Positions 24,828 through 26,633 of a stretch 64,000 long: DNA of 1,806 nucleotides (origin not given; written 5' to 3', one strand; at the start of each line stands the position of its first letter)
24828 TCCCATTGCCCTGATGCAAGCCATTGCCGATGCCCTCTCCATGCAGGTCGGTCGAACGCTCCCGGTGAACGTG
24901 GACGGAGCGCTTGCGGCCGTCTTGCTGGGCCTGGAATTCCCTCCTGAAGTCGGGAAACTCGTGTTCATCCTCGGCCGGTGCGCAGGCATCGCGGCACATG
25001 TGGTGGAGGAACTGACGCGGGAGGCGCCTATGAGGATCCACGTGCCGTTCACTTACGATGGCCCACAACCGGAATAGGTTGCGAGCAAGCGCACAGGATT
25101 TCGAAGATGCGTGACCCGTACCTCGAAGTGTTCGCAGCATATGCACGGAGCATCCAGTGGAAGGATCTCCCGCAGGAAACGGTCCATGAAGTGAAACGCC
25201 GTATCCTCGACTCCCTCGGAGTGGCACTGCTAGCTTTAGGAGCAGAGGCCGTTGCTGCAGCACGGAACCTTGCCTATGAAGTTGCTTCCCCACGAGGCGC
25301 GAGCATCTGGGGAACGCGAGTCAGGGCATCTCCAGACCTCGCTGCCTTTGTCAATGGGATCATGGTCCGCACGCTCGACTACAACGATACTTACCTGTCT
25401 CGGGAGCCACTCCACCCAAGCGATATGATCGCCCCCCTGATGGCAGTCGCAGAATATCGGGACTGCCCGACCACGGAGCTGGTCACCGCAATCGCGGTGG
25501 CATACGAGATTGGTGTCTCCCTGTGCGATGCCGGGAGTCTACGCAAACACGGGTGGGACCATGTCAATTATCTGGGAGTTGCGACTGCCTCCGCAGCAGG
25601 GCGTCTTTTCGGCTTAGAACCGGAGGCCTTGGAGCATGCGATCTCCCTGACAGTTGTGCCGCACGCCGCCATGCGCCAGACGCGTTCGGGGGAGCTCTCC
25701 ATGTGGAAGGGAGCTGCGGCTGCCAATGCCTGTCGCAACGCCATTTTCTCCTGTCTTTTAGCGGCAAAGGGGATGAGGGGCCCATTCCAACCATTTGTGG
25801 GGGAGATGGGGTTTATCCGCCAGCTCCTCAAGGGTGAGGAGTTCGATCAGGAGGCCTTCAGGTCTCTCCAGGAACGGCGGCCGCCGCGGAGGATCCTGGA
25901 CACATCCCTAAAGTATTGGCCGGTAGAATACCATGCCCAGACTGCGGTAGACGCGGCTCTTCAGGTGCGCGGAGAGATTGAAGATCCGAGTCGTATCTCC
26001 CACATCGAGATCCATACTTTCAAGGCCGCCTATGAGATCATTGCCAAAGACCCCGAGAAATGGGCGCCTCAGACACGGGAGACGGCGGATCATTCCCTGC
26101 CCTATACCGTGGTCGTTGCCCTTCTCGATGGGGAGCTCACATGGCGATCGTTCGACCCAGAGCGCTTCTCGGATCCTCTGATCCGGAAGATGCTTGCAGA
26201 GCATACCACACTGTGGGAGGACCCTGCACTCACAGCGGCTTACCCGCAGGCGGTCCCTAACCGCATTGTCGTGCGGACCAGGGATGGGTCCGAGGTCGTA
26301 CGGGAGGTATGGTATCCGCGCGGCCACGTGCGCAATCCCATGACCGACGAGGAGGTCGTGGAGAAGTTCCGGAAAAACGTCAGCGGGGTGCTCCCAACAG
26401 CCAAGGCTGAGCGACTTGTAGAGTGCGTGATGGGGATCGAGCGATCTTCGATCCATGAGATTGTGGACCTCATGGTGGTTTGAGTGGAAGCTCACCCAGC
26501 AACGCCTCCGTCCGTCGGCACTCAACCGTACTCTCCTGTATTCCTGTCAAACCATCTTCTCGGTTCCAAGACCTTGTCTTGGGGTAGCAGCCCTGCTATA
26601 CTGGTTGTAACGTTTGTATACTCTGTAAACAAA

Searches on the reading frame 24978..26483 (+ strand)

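Call 82: search_protein_families(library=pfam, proteins=[window:24978-26483:+], max_evalue=0.00001)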
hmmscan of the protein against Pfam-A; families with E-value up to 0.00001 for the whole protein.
window:24978-26483:+ (501 aa): 2 families
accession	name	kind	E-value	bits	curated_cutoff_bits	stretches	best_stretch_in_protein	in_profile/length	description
PF03972.19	MmgE_PrpD_N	-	1.1e-77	261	32.1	1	52-291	3-243/244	MmgE/PrpD N-terminal domain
PF19305.4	MmgE_PrpD_C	-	7.8e-49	166.2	32.1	1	314-482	1-166/173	MmgE/PrpD C-terminal domain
